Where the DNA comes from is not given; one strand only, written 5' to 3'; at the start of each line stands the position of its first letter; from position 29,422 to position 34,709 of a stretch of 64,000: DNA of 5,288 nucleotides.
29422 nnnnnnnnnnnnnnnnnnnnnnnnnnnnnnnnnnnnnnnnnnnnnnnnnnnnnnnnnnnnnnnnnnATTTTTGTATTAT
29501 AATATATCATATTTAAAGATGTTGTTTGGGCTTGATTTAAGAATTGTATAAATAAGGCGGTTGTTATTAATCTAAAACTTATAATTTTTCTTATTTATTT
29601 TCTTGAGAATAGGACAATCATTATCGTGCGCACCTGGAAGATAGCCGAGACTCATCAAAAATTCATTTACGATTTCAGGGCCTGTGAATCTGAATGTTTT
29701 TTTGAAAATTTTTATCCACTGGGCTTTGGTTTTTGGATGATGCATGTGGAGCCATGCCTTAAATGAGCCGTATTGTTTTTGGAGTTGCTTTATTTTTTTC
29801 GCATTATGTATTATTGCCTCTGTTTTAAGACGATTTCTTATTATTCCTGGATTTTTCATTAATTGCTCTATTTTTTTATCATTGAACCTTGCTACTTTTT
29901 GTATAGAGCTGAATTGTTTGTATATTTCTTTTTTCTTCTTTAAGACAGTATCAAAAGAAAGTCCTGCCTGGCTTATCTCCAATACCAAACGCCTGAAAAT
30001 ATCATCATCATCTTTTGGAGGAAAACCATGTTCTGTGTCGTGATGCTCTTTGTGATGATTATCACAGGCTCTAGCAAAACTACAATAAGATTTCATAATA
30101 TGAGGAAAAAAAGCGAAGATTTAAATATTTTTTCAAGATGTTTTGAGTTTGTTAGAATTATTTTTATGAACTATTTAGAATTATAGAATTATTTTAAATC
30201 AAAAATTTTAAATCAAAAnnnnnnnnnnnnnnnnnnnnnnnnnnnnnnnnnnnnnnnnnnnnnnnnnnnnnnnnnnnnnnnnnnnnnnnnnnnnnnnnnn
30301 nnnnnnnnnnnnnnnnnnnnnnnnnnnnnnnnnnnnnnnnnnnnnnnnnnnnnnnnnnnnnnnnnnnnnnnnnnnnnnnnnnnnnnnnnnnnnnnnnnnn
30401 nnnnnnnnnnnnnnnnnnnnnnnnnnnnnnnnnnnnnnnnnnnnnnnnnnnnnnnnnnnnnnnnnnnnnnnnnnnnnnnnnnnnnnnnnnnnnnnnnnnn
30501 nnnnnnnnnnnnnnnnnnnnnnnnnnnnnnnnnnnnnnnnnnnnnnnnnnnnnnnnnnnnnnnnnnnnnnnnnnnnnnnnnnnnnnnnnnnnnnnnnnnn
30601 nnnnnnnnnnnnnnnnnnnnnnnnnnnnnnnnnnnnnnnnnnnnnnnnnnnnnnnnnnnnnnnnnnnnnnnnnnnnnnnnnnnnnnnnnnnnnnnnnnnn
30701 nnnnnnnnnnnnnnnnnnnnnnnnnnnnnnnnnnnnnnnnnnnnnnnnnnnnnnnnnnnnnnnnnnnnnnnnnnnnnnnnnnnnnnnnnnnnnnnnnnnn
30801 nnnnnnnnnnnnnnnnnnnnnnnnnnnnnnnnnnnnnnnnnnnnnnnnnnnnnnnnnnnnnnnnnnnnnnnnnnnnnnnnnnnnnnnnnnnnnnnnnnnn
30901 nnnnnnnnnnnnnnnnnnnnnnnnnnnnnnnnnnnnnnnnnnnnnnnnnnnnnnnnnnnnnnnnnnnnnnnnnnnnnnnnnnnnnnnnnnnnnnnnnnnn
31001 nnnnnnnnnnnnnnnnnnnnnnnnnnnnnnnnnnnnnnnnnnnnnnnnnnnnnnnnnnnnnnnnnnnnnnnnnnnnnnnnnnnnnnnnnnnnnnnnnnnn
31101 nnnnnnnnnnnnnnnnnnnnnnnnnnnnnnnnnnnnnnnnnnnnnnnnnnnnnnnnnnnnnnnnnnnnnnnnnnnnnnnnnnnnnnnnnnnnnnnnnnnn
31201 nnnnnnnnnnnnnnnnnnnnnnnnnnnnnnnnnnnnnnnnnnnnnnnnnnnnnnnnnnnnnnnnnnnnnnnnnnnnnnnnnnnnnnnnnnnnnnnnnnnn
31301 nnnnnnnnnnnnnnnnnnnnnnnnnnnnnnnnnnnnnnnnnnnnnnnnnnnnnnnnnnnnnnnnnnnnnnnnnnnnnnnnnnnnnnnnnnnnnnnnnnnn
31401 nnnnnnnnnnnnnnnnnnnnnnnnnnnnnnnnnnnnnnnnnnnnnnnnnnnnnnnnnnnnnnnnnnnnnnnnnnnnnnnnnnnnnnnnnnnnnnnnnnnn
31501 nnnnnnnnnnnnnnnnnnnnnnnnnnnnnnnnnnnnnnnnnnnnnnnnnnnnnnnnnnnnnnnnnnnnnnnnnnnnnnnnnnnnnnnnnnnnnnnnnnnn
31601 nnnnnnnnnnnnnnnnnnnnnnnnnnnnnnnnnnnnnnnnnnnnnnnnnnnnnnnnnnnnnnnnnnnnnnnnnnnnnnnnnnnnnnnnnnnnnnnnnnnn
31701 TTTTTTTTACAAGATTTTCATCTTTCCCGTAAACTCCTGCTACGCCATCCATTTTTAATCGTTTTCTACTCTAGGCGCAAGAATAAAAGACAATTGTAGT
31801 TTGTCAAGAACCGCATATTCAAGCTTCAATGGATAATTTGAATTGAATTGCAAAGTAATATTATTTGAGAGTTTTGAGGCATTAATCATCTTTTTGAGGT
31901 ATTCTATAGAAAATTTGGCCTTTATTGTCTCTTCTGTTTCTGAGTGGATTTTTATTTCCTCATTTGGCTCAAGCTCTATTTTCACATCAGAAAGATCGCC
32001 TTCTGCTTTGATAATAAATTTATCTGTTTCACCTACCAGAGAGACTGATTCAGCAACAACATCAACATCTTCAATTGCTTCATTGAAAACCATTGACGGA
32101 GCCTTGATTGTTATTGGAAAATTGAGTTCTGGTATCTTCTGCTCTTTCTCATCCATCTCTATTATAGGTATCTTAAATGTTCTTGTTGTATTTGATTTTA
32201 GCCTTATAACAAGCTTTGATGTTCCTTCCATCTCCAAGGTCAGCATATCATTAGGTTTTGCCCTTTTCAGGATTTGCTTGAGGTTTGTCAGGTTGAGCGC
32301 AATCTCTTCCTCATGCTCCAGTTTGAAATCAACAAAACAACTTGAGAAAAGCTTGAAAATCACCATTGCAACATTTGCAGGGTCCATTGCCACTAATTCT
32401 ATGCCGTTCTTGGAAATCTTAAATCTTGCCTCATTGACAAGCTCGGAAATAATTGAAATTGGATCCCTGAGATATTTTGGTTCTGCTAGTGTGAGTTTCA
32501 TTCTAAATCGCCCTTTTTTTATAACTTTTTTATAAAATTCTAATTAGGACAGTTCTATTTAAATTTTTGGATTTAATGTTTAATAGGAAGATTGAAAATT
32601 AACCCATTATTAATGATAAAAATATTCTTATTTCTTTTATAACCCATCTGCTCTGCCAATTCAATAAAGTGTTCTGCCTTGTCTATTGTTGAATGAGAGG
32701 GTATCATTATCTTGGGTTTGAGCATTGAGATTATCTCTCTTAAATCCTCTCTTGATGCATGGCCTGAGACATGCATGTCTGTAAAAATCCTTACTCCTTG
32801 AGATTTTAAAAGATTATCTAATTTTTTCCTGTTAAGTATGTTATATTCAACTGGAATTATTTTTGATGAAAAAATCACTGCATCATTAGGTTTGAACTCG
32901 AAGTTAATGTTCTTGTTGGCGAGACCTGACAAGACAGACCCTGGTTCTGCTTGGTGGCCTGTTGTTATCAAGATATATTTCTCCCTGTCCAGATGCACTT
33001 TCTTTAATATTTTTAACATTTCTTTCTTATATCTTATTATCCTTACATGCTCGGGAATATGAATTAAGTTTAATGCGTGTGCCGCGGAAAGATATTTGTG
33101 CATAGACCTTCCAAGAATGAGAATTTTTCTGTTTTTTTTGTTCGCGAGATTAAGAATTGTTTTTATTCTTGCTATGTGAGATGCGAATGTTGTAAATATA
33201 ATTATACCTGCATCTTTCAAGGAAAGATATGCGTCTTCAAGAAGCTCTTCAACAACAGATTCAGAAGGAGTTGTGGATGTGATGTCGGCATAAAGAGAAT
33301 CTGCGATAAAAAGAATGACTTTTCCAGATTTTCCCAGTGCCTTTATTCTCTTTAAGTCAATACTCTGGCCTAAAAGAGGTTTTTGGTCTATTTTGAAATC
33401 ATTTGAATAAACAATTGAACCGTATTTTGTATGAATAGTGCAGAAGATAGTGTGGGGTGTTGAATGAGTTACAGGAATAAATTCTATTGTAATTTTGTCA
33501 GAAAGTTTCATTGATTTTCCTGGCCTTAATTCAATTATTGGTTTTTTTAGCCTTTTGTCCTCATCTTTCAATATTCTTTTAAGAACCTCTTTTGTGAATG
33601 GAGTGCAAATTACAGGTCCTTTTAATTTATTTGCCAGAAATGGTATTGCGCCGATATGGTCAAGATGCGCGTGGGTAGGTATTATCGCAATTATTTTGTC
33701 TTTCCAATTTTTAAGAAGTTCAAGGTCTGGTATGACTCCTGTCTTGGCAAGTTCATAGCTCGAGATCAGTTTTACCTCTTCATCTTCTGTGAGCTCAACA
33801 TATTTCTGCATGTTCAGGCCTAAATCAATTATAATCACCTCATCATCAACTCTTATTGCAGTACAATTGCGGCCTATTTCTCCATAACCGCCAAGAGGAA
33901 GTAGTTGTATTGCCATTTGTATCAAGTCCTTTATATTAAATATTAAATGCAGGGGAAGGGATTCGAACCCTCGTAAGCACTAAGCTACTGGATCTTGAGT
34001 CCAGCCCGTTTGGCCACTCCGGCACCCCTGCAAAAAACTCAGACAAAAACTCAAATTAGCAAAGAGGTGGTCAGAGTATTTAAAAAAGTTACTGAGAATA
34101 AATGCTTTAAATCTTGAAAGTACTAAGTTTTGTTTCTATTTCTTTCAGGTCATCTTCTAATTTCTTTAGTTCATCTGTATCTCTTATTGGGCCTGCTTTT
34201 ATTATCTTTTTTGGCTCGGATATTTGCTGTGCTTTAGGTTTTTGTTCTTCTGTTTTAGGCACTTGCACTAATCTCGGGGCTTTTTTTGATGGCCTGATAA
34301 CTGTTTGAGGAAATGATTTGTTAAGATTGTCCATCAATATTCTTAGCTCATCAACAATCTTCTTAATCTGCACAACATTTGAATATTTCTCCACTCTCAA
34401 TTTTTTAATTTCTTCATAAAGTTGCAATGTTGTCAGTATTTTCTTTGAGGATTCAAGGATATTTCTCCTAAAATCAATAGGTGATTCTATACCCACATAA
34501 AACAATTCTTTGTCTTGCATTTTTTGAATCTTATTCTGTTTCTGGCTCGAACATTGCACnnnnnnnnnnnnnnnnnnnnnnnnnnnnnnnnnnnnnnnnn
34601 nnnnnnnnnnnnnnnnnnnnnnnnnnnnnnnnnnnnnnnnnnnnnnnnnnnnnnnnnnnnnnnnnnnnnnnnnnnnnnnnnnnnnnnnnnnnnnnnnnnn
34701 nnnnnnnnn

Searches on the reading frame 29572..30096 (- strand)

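Call 27: search_protein_families(library=pfam, proteins=[window:29572-30096:-], max_evalue=0.01)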
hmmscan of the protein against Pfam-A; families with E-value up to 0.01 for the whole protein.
window:29572-30096:- (174 aa): 2 families
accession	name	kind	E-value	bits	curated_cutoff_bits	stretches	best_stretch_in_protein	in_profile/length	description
PF03352.18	Adenine_glyco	-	3.6e-33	115.3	25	1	12-121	5-116/177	Methyladenine glycosylase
PF00730.31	HhH-GPD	-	0.0057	17.4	26.2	1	40-112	3-67/108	HhH-GPD superfamily base excision DNA repair protein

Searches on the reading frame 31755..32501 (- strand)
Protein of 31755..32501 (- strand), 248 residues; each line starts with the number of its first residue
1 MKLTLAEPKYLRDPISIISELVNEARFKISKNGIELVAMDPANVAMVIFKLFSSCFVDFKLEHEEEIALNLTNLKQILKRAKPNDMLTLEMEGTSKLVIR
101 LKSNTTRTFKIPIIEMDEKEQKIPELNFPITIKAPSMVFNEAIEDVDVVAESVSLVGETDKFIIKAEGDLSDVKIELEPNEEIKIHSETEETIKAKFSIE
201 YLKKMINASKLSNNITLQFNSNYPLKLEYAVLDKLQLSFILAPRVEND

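Call 27: search_protein_families(library=pfam, proteins=[window:31755-32501:-], max_evalue=0.01)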
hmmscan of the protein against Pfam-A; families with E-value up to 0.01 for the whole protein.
window:31755-32501:- (248 aa): 4 families
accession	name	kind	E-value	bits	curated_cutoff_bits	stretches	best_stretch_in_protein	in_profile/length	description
PF00705.23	PCNA_N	-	3e-16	59.7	20.3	1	11-116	12-121/127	Proliferating cell nuclear antigen, N-terminal domain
PF02747.20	PCNA_C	-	1.1e-15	58.4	23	1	122-243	1-127/128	Proliferating cell nuclear antigen, C-terminal domain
PF02144.21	Rad1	-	7.9e-07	28.8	24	1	22-222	22-248/257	Repair protein Rad1/Rec1/Rad17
PF04139.18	Rad9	-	1.4e-05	25.1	25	1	16-242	6-251/253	Rad9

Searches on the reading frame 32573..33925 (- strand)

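Call 57: search_protein_families(library=pfam, proteins=[window:32573-33925:-], max_evalue=0.001)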
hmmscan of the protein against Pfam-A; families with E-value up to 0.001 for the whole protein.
window:32573-33925:- (450 aa): 4 families
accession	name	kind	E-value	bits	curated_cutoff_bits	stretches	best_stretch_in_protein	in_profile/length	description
PF22505.1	RNase_J_b_CASP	-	2.2e-26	92.5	27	1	242-363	4-118/126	Ribonuclease J, beta-CASP domain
PF00753.33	Lactamase_B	-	7.2e-12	46.1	22.7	1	17-177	4-150/196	Metallo-beta-lactamase superfamily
PF12706.13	Lactamase_B_2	-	1.6e-11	44.6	27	1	75-179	26-145/200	Beta-lactamase superfamily domain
PF07521.17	RMMBL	-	2.9e-09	37.2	21.6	1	384-429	11-58/63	Zn-dependent metallo-hydrolase RNA specificity domain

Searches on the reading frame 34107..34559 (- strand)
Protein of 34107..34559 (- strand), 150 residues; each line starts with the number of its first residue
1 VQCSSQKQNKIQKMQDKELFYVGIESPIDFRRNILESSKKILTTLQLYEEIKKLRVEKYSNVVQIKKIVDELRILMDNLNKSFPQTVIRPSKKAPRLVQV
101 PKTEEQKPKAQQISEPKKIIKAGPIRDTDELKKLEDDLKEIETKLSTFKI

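Call 27: search_protein_families(library=pfam, proteins=[window:34107-34559:-], max_evalue=0.01)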
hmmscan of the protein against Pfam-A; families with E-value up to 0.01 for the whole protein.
window:34107-34559:- (150 aa): 0 families

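Call 66: search_protein_families(library=ncbifam, proteins=[window:34107-34559:-], max_evalue=0.1)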
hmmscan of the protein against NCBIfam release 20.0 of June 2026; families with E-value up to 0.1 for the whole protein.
window:34107-34559:- (150 aa): 0 families

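Call 76: search_solved_structures(query=window:34107-34559:-, max_evalue=1)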
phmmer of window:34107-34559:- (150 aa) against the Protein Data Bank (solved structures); distinct sequences matched with E-value up to 1: 1.
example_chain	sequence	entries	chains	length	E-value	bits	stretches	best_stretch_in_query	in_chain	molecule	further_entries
8s1x_B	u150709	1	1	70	0.79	13.1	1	88-142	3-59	DBAct553_1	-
